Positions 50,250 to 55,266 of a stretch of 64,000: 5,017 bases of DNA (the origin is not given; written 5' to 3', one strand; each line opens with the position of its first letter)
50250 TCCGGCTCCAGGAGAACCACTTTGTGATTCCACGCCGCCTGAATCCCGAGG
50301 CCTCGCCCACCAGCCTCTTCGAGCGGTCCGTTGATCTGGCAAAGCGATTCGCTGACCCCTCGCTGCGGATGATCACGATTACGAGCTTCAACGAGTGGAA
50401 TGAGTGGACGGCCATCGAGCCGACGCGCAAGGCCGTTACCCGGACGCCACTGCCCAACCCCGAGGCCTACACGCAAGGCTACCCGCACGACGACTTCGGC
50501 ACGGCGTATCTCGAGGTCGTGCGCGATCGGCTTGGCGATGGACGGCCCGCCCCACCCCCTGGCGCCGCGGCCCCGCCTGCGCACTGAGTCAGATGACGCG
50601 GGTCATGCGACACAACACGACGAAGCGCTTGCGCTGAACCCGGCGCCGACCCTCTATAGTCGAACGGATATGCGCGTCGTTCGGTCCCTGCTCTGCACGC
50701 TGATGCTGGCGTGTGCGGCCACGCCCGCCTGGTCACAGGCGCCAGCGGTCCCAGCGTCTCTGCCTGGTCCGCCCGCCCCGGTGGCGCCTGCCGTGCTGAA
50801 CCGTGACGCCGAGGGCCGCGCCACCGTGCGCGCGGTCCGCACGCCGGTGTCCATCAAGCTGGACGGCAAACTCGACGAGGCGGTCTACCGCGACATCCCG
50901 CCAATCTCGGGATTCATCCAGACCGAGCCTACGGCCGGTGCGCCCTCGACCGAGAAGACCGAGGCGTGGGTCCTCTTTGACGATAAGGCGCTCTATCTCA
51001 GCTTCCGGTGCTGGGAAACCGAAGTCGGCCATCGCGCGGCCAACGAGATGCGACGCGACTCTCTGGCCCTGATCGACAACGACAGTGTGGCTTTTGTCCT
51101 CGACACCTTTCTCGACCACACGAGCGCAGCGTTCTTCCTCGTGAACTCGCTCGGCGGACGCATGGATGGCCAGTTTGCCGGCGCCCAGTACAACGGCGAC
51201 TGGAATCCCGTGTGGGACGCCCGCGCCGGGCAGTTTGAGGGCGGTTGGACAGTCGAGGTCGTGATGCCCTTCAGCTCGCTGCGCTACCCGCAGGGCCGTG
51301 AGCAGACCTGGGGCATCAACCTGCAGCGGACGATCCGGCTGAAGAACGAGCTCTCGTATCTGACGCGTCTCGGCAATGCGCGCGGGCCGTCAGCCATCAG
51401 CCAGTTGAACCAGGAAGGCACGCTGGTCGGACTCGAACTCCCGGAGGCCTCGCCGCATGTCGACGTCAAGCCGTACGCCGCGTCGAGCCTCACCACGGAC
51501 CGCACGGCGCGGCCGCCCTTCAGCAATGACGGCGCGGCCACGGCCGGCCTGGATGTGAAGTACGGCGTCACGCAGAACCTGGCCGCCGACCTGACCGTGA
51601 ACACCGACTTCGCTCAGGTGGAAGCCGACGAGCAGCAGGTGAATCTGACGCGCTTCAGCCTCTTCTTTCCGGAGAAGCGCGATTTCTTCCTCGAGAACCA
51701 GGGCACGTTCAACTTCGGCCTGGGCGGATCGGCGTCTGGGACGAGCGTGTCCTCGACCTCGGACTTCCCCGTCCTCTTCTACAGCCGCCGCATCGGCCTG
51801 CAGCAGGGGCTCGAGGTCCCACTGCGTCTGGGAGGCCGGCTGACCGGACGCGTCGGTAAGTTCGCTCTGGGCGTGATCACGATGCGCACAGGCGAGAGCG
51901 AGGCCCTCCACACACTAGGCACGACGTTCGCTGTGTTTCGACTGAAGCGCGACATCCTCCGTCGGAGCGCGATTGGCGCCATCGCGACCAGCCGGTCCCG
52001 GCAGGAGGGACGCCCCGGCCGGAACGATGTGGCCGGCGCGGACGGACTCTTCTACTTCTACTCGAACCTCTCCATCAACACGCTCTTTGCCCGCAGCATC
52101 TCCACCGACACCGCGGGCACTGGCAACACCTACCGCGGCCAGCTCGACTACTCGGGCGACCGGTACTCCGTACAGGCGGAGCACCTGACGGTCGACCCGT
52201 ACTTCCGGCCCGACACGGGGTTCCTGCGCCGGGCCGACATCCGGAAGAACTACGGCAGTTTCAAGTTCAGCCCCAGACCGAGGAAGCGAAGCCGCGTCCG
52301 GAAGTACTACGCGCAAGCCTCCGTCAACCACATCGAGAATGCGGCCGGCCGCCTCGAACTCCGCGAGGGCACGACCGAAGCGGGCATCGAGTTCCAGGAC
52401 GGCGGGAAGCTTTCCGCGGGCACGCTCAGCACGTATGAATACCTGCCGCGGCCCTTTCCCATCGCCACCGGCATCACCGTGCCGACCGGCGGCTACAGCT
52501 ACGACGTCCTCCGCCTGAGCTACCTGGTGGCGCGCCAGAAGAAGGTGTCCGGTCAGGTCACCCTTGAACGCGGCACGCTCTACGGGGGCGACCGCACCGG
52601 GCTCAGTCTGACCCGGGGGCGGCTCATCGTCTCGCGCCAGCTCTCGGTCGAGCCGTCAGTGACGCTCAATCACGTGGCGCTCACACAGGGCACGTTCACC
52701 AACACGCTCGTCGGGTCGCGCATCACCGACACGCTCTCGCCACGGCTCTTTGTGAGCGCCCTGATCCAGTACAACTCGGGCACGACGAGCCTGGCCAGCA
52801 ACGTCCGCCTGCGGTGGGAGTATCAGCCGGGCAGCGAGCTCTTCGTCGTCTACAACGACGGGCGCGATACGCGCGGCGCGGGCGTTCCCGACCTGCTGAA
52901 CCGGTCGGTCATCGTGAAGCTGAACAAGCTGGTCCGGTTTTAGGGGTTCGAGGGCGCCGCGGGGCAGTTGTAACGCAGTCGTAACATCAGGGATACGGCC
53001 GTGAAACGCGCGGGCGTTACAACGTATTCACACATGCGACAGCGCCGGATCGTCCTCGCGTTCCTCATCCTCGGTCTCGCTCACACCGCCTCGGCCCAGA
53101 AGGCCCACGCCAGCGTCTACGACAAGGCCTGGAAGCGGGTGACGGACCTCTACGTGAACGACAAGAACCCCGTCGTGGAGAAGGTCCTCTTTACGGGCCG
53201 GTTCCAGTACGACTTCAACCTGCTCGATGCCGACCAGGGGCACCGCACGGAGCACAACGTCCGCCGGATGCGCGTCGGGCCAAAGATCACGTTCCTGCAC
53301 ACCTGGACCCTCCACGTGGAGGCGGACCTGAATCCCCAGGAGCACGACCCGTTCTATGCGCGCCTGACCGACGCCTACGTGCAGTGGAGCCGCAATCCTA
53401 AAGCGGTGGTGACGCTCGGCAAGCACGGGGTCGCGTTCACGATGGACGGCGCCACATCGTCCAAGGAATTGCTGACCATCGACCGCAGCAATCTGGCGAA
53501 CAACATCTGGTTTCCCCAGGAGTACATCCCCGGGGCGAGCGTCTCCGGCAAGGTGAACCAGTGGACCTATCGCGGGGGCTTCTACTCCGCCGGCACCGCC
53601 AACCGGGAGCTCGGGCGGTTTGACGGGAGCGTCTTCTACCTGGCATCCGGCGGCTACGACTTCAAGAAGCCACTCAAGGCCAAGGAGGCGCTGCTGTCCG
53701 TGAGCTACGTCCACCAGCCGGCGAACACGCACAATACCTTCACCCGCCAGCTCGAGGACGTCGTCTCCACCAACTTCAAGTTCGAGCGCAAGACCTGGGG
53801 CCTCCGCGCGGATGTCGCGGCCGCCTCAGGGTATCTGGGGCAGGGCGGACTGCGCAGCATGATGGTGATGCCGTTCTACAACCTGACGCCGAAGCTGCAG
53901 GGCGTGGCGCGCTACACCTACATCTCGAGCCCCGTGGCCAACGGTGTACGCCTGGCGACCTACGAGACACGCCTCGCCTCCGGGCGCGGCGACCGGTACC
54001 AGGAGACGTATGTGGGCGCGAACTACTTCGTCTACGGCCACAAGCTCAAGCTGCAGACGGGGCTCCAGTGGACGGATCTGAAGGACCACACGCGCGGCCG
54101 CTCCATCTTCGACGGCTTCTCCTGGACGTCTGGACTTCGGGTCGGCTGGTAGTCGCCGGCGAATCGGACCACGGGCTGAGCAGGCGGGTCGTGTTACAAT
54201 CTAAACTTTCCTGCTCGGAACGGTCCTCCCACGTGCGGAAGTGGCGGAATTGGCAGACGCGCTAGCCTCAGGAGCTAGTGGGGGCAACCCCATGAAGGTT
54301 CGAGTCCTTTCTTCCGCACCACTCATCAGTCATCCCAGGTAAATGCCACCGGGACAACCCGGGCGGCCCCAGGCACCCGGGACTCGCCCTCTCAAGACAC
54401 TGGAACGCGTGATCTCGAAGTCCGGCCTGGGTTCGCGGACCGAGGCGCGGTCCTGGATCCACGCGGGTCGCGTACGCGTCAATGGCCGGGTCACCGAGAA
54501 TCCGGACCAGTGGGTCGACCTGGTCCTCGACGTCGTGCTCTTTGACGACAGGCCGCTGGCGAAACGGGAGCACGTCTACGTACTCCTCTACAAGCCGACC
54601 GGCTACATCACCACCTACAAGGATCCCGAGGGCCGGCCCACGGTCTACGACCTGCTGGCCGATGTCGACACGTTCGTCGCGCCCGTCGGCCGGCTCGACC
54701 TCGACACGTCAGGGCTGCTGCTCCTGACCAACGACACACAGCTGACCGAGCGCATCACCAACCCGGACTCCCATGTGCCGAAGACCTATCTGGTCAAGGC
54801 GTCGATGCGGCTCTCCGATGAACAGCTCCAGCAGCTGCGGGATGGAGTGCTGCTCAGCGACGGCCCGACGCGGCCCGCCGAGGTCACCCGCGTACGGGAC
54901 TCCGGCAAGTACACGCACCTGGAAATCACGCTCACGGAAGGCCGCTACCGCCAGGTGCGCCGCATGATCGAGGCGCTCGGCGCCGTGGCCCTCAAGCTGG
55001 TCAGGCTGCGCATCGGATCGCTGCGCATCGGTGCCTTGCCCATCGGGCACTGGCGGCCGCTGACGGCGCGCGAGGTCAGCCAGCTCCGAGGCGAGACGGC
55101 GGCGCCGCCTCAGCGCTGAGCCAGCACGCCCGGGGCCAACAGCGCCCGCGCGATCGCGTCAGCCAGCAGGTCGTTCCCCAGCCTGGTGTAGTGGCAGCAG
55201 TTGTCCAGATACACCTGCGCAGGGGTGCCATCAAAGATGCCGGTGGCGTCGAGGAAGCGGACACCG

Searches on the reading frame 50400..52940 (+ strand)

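Call 51: search_protein_families(library=pfam, proteins=[window:50400-52940:+], max_evalue=0.001)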
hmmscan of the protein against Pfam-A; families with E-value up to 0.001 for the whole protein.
window:50400-52940:+ (847 aa): 1 family
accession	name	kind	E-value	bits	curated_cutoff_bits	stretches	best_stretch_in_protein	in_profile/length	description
PF19313.5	DUF5916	-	7.4e-16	58.4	22.6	1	357-466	8-95/572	Domain of unknown function (DUF5916)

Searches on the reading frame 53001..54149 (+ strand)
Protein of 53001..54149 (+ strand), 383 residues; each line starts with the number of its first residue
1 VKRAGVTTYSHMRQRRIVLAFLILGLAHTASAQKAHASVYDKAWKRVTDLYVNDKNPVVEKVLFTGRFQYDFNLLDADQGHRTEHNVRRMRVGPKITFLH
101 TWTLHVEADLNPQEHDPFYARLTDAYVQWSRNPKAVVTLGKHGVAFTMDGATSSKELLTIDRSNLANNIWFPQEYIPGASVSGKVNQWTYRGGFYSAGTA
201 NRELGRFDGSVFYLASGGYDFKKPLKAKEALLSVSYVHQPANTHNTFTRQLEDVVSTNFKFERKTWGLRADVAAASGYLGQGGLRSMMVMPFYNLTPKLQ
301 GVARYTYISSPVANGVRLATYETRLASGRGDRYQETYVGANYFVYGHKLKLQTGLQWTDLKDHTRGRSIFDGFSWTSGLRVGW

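Call 51: search_protein_families(library=pfam, proteins=[window:53001-54149:+], max_evalue=0.001)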
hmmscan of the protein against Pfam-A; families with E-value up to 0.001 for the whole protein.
window:53001-54149:+ (383 aa): 1 family
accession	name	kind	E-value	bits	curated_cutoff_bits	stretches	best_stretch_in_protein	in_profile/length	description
PF07396.17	Porin_O_P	-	7.5e-16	58.8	20.9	1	65-203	4-152/370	Phosphate-selective porin O and P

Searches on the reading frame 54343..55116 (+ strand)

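Call 51: search_protein_families(library=pfam, proteins=[window:54343-55116:+], max_evalue=0.001)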
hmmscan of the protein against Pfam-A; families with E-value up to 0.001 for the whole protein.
window:54343-55116:+ (258 aa): 2 families
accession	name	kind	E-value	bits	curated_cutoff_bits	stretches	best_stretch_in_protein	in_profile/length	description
PF00849.27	PseudoU_synth_2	-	4.4e-20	72.9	26.8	1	79-211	2-152/152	RNA pseudouridylate synthase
PF01479.30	S4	-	4.6e-08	33.1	22.8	1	21-55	4-39/48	S4 domain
